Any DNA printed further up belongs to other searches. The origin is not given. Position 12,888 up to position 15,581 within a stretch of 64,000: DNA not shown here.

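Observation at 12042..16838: Orphan glycyl-radical enzyme operon (activase + 797-aa GRE + dedicated permease) with a G-C-L-D thiyl loop instead of the eliminase G-C-V-E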

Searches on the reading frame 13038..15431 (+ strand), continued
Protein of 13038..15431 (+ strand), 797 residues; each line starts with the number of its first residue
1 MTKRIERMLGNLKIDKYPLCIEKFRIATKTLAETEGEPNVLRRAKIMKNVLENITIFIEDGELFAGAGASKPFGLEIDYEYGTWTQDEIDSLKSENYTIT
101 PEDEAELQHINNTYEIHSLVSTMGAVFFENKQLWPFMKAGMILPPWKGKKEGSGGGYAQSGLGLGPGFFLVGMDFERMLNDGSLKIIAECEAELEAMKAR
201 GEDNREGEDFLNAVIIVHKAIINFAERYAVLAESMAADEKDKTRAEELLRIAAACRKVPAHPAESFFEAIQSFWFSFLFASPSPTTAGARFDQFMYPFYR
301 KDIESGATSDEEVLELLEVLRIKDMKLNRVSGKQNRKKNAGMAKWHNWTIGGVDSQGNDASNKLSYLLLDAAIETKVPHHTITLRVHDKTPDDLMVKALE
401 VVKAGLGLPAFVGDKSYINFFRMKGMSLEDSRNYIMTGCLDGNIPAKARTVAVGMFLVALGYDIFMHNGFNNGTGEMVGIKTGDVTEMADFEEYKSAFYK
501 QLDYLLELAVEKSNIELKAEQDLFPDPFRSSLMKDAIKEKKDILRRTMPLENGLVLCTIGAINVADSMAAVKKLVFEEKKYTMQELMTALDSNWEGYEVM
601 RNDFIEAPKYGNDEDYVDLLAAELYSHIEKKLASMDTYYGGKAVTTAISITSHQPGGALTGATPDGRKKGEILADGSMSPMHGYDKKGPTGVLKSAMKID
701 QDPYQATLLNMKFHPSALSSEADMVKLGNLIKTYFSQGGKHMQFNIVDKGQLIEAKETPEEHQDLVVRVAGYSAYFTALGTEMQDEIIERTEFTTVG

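Call 47: search_dna_similar(query=window:13038-15431:+, collection=plasmids, mode=protein, max_rows=30, max_evalue=1e-20)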
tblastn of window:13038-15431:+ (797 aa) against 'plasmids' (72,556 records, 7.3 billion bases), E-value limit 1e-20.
Records with a match: 146; places in all: 198; records where one place covers at least 80% of the query: 49.
Best place of each record, by identity: <60% 146.
By first word of the organism name: Ligilactobacillus 33; Azospirillum 19; Escherichia 16; Clostridium 9; Enterococcus 8; Klebsiella 7; Salmonella 5; Citrobacter 3; Moraxella 3; Enterobacter 2; and 32 more.
By predicted mobility (MOB-suite, as given by PLSDB): non-mobilizable 110; mobilizable 29; conjugative 7.
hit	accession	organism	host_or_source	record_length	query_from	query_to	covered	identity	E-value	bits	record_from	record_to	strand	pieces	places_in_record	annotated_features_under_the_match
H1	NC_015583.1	Novosphingobium sp. PP1Y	-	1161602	2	790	99%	39.0%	2e-176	570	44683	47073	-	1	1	none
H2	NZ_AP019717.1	Clostridium butyricum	-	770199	22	794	97%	36.0%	3e-115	392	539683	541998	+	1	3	glycyl radical protein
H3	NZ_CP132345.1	Clostridium butyricum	Homo sapiens,Faeces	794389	26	794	96%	36.0%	9e-115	391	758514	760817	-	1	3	glycyl radical protein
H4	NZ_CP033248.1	Clostridium butyricum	environment swab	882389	26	794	96%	36.0%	9e-115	391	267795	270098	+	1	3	glycyl radical protein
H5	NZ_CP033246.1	Clostridium butyricum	Homo sapiens,stool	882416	26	794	96%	36.0%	9e-115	391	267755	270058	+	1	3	glycyl radical protein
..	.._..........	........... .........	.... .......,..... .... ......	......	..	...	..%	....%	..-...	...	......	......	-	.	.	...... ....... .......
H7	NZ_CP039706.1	Clostridium butyricum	Homo sapiens,isolation from The first ...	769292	22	794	97%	35.6%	7e-114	388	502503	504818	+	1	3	glycyl radical protein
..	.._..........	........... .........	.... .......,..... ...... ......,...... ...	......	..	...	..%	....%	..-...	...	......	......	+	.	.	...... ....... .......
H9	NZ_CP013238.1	Clostridium butyricum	Microbial isolate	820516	26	794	96%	35.7%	5e-113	386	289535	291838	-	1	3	glycyl radical protein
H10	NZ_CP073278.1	Clostridium butyricum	Homo sapiens,cell culture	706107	20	792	97%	34.6%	1e-122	414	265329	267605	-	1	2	glycyl radical protein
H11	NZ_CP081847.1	Enterococcus raffinosus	Homo sapiens,feces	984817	1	792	99%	33.5%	8e-107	368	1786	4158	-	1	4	glycyl radical protein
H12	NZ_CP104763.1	Enterococcus raffinosus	-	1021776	1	792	99%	33.5%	1e-106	367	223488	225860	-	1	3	record has no annotation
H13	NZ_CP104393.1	Enterococcus raffinosus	fermented food (Meju)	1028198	1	792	99%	33.5%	1e-106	367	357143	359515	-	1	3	record has no annotation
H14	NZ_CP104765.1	Enterococcus raffinosus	Homo sapiens,urine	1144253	1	792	99%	33.5%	1e-106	367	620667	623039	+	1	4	record has no annotation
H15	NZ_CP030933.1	Enterococcus gilvus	cow,milk,milk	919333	1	792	99%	33.1%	6e-104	359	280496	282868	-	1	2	glycyl radical protein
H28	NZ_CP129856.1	Klebsiella pneumoniae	Homo sapiens,whole organism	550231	1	791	99%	32.1%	2e-107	370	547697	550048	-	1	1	cutC: choline trimethylamine-lyase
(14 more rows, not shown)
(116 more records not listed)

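Call 48: get_annotated_region(hit=H1, flank=9000)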
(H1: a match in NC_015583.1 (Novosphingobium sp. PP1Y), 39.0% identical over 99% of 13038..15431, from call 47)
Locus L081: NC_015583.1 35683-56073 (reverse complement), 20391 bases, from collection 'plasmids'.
description: Novosphingobium sp. PP1Y plasmid Mpl, complete sequence
organism: Novosphingobium sp. PP1Y (NCBI taxid 702113)
taxonomy: Bacteria; Pseudomonadota; Alphaproteobacteria; Sphingomonadales; Sphingomonadaceae; Novosphingobium; Novosphingobium sp. PP1Y
host: -; source: -; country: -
typing (MOB-suite, as given by PLSDB): non-mobilizable
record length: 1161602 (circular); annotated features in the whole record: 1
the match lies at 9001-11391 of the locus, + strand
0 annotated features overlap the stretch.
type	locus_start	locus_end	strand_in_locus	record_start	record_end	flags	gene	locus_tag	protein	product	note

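Call 50: search_protein_representatives(protein=window:13038-15431:+)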
Query: 797 residues. Proteins with E-value up to 0.001 (for the whole library): 8287; up to 1e-10: 4539; up to 1e-30: 1973. The best 150 are listed.
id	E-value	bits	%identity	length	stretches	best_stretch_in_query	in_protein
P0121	2.6e-294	994.7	56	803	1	1-792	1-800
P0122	7.3e-276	933.7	52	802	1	1-795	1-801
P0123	8.3e-243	824.5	48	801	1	1-793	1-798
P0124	1.5e-235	800.5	48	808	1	3-793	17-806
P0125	1.7e-223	760.6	45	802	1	1-794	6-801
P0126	1.2e-213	728.0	46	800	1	3-793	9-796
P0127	5.3e-212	722.6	44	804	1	1-792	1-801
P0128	1.3e-198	678.3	42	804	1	3-792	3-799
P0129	4.8e-189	646.7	42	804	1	1-792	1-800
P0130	2.3e-186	637.8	44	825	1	1-793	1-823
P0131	1.9e-182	624.9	41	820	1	4-796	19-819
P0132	3.8e-177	607.3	48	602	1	201-791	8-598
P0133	3.2e-169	581.1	37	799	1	2-792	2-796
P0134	2.3e-166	571.7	39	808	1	1-793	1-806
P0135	2.6e-163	561.6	39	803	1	1-794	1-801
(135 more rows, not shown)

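Call 52: list_cluster_members(proteins=[P0001, P0002, P0008])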
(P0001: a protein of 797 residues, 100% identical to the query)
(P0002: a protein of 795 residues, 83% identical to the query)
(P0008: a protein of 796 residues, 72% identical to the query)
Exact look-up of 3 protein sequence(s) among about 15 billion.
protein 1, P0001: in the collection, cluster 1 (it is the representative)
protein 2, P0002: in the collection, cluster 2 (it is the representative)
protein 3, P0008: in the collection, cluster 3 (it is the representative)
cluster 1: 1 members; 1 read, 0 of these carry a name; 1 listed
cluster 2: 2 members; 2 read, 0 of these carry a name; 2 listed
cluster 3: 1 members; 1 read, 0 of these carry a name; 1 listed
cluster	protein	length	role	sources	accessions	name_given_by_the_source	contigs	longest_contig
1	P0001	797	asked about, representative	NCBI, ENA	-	-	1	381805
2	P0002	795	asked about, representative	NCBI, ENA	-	-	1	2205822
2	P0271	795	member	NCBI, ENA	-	-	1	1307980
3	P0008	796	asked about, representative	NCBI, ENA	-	-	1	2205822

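Call 53: predict_structure(alignment_id=A1)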
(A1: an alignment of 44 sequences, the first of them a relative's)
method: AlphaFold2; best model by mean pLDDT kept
length: 797 residues; sequences in the alignment: 44
mean_pLDDT: 82.0   pTM: 0.87
mean pLDDT of the five models: 82.0, 81.9, 81.1, 81.0, 78.0
residues with pLDDT >= 90: 358; 70-90: 275; 50-70: 111; < 50: 53
segments of 3 or more residues with pLDDT < 50: 154-167, 651-683, 794-797
pLDDT, mean of each block of 10 residues (from residue 1): 85 65 85 90 92 89 83 58 71 68 83 73 84 87 68 47 44 92 98 95 91 97 97 97 97 98 98 89 73 97 98 95 77 54 73 95 95 79 92 95 74 94 94 84 87 75 92 89 96 98 96 87 86 93 87 79 85 97 92 85 84 90 94 91 74 35 34 30 58 88 85 76 93 93 74 86 70 67 71 45
secondary structure, 60 per line:
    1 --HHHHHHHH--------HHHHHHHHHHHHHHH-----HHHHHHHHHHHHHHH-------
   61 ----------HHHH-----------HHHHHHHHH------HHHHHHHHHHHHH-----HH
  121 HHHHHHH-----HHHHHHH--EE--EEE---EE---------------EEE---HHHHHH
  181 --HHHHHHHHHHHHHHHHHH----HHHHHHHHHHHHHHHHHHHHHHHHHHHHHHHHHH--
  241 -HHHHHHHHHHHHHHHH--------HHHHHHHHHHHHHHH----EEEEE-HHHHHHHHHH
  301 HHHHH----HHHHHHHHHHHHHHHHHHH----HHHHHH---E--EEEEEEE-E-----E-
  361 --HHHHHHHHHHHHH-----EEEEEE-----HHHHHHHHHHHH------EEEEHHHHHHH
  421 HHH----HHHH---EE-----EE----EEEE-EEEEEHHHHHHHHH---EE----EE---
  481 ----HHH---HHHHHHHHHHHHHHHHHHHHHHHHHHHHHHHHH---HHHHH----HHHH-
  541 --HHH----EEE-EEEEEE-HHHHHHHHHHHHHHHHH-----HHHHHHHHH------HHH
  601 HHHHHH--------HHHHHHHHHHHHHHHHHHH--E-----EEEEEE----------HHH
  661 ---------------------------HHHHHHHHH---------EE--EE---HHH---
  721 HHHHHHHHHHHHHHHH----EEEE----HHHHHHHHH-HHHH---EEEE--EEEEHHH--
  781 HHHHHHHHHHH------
elements in order (helices of 4 or more, strands of 3 or more residues): H3-10 H19-33 H39-53 H71-74 H86-94 H101-113 H119-127 H133-139 E146-148 E169-171 H175-180 H183-200 H205-238 H242-257 H266-280 E285-289 H291-305 H310-328 H333-338 E345-351 H363-375 E381-386 H392-403 E410-413 H414-423 H428-431 E448-451 E453-457 H458-466 H491-523 H527-531 H536-539 E550-552 E554-559 H561-577 H583-591 H598-606 H615-633 E642-647 H688-696 H721-736 E741-744 H749-757 H759-762 E766-769 E772-775 H781-791

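Call 56: find_encoding_contigs(protein=P0001, flank=2000, max_places=2)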
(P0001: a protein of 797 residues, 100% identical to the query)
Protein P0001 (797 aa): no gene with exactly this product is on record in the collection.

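Call 57: fold_search(model_id=the predicted structure, library=pdb)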
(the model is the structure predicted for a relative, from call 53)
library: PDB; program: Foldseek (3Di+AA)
matches with E <= 10: 223; with E <= 0.001: 67
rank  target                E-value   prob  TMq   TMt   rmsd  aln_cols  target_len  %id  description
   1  1r8w_A                4.7e-49  1.00  0.87  0.88   3.9       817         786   33  Native structure of the B12-independent glycerol dehydratase from clostridium butyricum (released 2004-06-01)
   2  5i2g_B                1.4e-48  1.00  0.86  0.86   4.3       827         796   32  1,2-propanediol Dehydration in Roseburia inulinivorans; Structural Basis for Substrate and Enantiomer Selectivity (released 2016-06-01)
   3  5i2g_A                6.6e-48  1.00  0.85  0.85   4.5       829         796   32  1,2-propanediol Dehydration in Roseburia inulinivorans; Structural Basis for Substrate and Enantiomer Selectivity (released 2016-06-01)
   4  9rco_A                1.0e-47  1.00  0.85  0.86   3.9       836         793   30  1,2-propanediol dehydratase with 0.1 % glycerol additive (released 2025-06-11)
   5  5i2a_A                5.2e-47  1.00  0.83  0.80   5.6       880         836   30  1,2-propanediol Dehydration in Roseburia inulinivorans; Structural Basis for Substrate and Enantiomer Selectivity (released 2016-06-01)
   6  9rcq_A                5.4e-47  1.00  0.85  0.84   3.9       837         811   31  1,2-propanediol dehydratase with no ligand additives (released 2025-06-11)
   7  9rcp_B                6.8e-47  1.00  0.86  0.86   3.8       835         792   30  1,2-propanediol dehydratase with 0.1 % 1,3-propanediol additive (released 2025-06-11)
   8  5i2a_B                7.5e-47  1.00  0.86  0.82   5.5       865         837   30  1,2-propanediol Dehydration in Roseburia inulinivorans; Structural Basis for Substrate and Enantiomer Selectivity (released 2016-06-01)
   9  5a0u_A                1.4e-46  1.00  0.88  0.88   3.8       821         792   30  Structure of CutC choline lyase choline bound form from Klebsiella pneumoniae. (released 2015-07-29)
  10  9rcp_C                2.1e-46  1.00  0.86  0.87   3.7       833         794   31  1,2-propanediol dehydratase with 0.1 % 1,3-propanediol additive (released 2025-06-11)
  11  9f3x_C                1.9e-45  1.00  0.87  0.87   3.8       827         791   30  CutC choline lyase in complex with cyclopropylcholine (released 2024-05-08)
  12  5a0u_B                2.4e-45  1.00  0.88  0.88   3.7       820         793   30  Structure of CutC choline lyase choline bound form from Klebsiella pneumoniae. (released 2015-07-29)
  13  6vxc_A                3.6e-45  1.00  0.87  0.88   3.9       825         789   28  Crystal structure of hydroxyproline dehydratase (HypD) from Clostridioides difficile (released 2020-04-08)
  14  5fau_A                5.1e-45  1.00  0.86  0.86   3.9       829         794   27  wild-type choline TMA lyase in complex with choline (released 2016-09-28)
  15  7vua_A                5.6e-45  1.00  0.86  0.87   3.9       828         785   27  Anaerobic hydroxyproline degradation involving C-N cleavage by a glycyl radical enzyme (released 2022-06-01)
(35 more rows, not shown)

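Call 59: find_encoding_contigs(protein=P0008, flank=9000, max_places=2)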
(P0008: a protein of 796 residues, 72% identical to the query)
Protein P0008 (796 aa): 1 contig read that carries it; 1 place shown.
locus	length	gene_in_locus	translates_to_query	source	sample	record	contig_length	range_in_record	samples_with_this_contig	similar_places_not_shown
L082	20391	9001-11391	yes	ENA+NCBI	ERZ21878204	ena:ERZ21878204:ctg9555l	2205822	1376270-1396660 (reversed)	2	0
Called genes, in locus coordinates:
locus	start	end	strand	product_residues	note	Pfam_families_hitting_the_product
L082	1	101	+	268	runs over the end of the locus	PF00370:FGGY_N (faint), PF01869:BcrAD_BadFG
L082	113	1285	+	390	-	PF06050:HGD-D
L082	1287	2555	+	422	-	PF06050:HGD-D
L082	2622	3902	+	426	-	PF03600:CitMHS, PF07158:MatC_N, PF03600:CitMHS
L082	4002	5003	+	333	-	PF00753:Lactamase_B, PF21221:B_lactamase-like_C (faint)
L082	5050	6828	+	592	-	PF00999:Na_H_Exchanger, PF00359:PTS_EIIA_2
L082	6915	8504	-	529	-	PF00496:SBP_bac_5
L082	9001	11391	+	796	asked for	PF02901:PFL-like, PF01228:Gly_radical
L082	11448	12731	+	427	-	PF03600:CitMHS, PF07158:MatC_N, PF03600:CitMHS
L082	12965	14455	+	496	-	PF04015:DUF362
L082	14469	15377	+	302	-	PF03773:ArsP_1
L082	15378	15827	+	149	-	PF18050:Cyclophil_like2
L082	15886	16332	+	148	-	PF22381:Staph_reg_Sar_Rot (weak), PF12802:MarR_2, PF01047:MarR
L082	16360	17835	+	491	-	PF00083:Sugar_tr (weak), PF07690:MFS_1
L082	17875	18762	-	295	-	PF06719:AraC_N, PF00165:HTH_AraC, PF12833:HTH_18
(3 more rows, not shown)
